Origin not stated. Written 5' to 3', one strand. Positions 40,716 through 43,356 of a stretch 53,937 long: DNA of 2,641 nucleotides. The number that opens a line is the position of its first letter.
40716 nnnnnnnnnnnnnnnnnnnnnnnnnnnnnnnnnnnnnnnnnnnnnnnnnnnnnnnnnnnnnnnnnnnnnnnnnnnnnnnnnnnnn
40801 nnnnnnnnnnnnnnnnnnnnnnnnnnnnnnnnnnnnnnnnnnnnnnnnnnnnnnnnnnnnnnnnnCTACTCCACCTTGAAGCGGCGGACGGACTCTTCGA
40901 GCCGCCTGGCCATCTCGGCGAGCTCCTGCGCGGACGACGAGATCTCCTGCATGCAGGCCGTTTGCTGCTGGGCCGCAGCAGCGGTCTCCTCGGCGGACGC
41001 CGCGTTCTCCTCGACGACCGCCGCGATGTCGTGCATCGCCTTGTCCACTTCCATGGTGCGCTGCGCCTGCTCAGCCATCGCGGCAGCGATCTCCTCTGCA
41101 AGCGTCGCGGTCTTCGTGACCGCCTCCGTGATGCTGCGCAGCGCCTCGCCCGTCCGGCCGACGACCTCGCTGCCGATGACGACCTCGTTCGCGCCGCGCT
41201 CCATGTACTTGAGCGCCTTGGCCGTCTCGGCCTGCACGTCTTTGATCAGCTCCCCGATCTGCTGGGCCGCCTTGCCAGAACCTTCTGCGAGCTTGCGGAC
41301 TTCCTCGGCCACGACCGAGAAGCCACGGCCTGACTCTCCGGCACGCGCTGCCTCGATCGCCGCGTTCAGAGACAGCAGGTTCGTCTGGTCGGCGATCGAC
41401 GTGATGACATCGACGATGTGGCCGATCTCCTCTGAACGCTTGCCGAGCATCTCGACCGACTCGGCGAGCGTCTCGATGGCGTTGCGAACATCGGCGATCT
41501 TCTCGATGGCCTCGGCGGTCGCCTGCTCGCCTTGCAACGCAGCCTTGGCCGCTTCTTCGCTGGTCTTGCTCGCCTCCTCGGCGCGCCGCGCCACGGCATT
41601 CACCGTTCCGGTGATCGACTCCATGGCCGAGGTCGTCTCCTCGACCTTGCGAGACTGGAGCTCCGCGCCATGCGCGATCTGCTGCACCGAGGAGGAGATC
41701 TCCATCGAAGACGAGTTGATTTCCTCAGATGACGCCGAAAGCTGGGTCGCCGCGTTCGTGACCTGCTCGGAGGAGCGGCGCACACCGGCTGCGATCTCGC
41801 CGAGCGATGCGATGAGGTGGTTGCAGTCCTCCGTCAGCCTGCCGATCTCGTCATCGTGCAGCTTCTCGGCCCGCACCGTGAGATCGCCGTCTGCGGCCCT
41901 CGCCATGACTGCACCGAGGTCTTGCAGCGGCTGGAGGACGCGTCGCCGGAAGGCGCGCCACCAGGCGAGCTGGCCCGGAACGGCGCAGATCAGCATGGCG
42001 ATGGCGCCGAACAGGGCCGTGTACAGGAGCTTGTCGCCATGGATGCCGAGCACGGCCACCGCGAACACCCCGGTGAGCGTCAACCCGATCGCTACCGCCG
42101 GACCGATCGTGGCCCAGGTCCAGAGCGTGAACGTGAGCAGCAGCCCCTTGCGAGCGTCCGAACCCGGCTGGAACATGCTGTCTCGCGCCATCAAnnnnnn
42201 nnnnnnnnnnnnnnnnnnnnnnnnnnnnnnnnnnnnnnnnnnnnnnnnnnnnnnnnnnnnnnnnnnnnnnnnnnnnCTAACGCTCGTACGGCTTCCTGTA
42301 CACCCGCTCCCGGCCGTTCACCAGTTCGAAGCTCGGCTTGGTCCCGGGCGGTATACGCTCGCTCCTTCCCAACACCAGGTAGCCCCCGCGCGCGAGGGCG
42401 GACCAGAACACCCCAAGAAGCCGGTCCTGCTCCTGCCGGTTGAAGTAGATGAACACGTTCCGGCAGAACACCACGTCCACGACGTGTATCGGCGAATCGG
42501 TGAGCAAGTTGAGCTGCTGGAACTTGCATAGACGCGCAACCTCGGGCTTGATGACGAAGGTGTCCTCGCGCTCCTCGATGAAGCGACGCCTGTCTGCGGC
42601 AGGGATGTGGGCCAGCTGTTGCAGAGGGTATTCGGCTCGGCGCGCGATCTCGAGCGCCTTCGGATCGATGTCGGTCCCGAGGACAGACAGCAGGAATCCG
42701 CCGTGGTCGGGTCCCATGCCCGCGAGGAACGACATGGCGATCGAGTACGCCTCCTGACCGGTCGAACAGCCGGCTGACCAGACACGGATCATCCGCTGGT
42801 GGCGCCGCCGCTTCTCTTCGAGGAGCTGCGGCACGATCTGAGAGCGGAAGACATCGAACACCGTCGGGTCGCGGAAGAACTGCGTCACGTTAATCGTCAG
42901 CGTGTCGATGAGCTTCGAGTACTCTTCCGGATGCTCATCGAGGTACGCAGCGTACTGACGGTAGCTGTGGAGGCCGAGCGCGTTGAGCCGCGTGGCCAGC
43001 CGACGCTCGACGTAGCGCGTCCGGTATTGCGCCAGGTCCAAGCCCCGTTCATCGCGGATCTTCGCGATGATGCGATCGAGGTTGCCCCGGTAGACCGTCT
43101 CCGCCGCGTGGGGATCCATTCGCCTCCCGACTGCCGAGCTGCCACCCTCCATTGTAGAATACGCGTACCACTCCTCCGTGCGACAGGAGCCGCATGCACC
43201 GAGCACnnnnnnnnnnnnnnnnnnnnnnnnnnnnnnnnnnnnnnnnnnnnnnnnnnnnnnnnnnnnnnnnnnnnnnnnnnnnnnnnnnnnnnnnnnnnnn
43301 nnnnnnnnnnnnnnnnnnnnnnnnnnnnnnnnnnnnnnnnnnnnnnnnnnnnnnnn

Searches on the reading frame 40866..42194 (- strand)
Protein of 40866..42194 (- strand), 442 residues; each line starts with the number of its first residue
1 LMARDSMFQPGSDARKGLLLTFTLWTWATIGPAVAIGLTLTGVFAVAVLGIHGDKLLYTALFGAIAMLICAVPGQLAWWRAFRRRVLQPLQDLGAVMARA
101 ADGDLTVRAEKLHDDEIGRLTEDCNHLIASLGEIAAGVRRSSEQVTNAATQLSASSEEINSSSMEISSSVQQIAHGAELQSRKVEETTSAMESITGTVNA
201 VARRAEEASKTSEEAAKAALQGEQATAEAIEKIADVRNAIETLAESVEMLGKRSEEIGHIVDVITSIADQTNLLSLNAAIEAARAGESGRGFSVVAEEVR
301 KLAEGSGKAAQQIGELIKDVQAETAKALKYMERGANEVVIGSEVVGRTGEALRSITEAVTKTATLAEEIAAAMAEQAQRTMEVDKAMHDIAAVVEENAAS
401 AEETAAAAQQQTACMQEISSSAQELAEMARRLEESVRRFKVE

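Call 47: search_protein_families(library=pfam, proteins=[window:40866-42194:-], max_evalue=0.00001)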
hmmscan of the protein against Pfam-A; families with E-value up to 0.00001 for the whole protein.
window:40866-42194:- (442 aa): 2 families
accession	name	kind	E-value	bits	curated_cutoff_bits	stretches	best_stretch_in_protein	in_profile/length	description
PF00015.26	MCPsignal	-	1.2e-47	162.4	34.6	1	227-393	9-171/172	Methyl-accepting chemotaxis protein (MCP) signalling domain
PF00672.30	HAMP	-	1.7e-08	35.1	25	1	82-131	2-51/53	HAMP domain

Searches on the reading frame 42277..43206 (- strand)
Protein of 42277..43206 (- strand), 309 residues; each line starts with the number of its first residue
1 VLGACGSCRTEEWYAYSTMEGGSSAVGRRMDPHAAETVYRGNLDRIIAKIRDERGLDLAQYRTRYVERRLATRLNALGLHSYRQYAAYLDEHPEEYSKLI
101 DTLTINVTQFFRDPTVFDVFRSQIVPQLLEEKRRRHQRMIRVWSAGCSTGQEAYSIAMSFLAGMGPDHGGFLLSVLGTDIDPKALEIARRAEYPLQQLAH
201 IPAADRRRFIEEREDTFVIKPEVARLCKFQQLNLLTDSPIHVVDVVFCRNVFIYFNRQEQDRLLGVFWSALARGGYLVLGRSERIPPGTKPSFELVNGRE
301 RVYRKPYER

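Call 47: search_protein_families(library=pfam, proteins=[window:42277-43206:-], max_evalue=0.00001)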
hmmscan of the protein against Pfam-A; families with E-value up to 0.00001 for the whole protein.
window:42277-43206:- (309 aa): 3 families
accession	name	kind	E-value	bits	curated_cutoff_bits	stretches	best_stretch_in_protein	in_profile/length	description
PF01739.24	CheR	-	3.5e-56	190.2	27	1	106-300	1-193/195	CheR methyltransferase, SAM binding domain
PF03705.20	CheR_N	-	1.8e-12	47.2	27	1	43-93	3-53/53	CheR methyltransferase, all-alpha domain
PF08242.18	Methyltransf_12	-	5e-06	27.6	30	0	145-277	3-98/98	Methyltransferase domain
